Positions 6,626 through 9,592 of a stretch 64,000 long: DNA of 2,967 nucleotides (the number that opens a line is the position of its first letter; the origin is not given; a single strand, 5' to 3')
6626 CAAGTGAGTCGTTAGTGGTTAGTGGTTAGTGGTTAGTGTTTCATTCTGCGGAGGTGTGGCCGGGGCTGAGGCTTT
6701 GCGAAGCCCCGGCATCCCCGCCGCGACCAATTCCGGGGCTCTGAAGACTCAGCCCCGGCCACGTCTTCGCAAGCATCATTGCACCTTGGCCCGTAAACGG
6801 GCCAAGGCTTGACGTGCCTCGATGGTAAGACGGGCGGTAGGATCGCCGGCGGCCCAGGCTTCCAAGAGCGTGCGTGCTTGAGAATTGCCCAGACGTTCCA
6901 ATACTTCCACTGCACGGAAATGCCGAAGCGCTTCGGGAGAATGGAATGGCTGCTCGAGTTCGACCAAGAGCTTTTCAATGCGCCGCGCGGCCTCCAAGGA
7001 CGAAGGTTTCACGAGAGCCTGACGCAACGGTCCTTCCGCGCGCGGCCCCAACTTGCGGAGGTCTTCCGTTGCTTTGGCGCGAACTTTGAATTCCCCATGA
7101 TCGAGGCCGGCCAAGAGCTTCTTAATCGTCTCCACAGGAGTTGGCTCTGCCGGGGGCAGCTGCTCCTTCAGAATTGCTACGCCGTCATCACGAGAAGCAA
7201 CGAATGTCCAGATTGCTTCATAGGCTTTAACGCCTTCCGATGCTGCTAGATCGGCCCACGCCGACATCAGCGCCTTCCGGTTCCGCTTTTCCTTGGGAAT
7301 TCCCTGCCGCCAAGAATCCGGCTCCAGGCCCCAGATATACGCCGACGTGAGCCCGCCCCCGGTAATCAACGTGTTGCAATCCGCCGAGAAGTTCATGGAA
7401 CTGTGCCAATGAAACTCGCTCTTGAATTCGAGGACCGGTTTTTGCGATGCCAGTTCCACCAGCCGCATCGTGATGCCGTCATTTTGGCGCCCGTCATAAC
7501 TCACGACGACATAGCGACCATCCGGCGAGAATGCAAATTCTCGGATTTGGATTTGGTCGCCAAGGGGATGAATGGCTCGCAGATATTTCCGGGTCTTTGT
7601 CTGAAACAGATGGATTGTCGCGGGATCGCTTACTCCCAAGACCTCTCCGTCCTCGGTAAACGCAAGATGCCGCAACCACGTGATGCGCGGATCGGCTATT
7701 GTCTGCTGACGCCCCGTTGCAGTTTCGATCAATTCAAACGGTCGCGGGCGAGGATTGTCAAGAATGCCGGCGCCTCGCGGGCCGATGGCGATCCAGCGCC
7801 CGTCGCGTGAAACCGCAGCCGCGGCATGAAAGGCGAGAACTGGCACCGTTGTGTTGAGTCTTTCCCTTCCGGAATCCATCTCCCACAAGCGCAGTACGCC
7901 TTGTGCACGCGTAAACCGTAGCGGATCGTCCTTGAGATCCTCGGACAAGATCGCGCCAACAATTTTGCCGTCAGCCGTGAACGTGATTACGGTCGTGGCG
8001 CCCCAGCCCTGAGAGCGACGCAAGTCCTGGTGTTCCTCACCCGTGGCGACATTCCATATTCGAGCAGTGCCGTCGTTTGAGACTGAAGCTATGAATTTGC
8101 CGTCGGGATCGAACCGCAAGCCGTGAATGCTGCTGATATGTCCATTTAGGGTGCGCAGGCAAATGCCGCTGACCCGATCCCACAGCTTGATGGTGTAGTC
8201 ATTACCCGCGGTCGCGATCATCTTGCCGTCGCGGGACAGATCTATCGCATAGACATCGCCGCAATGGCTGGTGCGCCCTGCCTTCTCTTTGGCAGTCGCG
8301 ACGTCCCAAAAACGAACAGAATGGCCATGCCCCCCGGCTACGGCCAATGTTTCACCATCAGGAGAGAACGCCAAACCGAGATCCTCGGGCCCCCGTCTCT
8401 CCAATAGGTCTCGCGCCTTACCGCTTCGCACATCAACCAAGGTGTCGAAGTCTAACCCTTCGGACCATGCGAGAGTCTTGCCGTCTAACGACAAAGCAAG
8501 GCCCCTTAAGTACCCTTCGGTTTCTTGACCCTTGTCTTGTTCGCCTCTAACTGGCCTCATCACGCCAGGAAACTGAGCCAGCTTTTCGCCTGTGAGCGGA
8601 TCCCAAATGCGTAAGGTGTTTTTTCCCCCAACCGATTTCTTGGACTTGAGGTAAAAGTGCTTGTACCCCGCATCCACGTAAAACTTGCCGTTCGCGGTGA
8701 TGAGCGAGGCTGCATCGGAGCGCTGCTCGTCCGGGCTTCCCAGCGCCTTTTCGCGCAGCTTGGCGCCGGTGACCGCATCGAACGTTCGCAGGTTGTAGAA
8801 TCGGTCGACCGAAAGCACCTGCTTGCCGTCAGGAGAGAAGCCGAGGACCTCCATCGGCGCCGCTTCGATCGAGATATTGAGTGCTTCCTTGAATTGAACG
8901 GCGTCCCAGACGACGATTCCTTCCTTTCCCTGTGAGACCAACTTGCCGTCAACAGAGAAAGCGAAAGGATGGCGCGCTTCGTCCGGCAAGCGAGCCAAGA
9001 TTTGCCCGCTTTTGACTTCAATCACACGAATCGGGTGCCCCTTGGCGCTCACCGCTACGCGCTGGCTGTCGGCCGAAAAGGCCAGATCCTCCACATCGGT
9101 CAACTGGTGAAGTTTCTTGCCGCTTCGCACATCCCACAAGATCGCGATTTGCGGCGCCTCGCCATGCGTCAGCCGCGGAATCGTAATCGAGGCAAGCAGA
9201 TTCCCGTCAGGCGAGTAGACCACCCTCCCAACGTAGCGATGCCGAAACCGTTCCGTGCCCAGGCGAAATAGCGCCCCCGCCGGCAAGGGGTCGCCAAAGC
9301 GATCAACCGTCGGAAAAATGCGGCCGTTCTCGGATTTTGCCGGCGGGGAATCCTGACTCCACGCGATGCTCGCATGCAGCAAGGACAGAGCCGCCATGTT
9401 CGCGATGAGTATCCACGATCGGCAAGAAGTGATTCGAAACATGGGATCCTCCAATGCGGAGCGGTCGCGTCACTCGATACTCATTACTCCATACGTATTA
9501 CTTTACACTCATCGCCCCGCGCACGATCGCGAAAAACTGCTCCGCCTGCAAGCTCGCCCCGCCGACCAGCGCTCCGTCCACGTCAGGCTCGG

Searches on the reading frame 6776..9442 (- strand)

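Call 84: search_protein_families(library=pfam, proteins=[window:6776-9442:-], max_evalue=0.00001)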
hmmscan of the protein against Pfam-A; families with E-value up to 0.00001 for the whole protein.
window:6776-9442:- (888 aa): 24 families
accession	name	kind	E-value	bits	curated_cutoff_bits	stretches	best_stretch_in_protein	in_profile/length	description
PF25174.1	Beta-prop_THOC3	-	2.4e-52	178.1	305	1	307-477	86-254/272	THOC3 beta-propeller domain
PF25175.1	Beta-prop_WDR5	-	1.3e-34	120.3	250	3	335-467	78-210/296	WDR5 beta-propeller domain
PF25173.1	Beta-prop_WDR3_1st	-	6.4e-33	114.4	154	1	337-479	15-156/184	WDR3 first beta-propeller domain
PF00400.38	WD40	-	8.9e-32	108.6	27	2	427-464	2-39/39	WD domain, G-beta repeat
PF24814.1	WD40_Prp19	-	1.5e-31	110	320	2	360-496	15-151/281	Prp19 WD40 domain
PF23414.1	Beta-prop_EML_2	-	6.5e-26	91.7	90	1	357-481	45-171/266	Echinoderm microtubule-associated protein second beta-propeller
PF24817.1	WD40_WDHD1_1st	-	1.1e-24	87.6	109.9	1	396-474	88-166/291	WDHD1 first WD40 domain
PF24807.1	WD40_CDC20-Fz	-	2.4e-20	73.5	200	2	357-470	57-169/292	CDC20/Fizzy WD40 domain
PF25168.1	Beta-prop_WDR36-Utp21_2nd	-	9.5e-20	71.6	84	1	366-469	171-273/335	WDR36/Utp21 second beta-propeller domain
PF25172.1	Beta-prop_WDR3_2nd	-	2.4e-19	70.1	140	1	358-475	140-256/293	WDR3 second beta-propeller domain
PF25391.1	WD40_Gbeta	-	2.8e-19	69.7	150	1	374-495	164-285/340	G protein beta WD-40 repeat protein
PF12894.13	ANAPC4_WD40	-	9.2e-18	64.7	22.9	0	437-478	39-80/91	Anaphase-promoting complex subunit 4 WD40 domain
PF24782.2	WD40_MABP1-WDR62_2nd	-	2e-15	57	290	1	366-464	239-340/341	MABP1/WDR62 second WD40 domain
PF24780.1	WD40_MABP1-WDR62_1st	-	3.7e-15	56.5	496.3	0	356-422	43-112/328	MABP1/WDR62 first WD40 domain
PF24805.1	EIF3I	-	1.2e-14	54.7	200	1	398-499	14-112/324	EIF3I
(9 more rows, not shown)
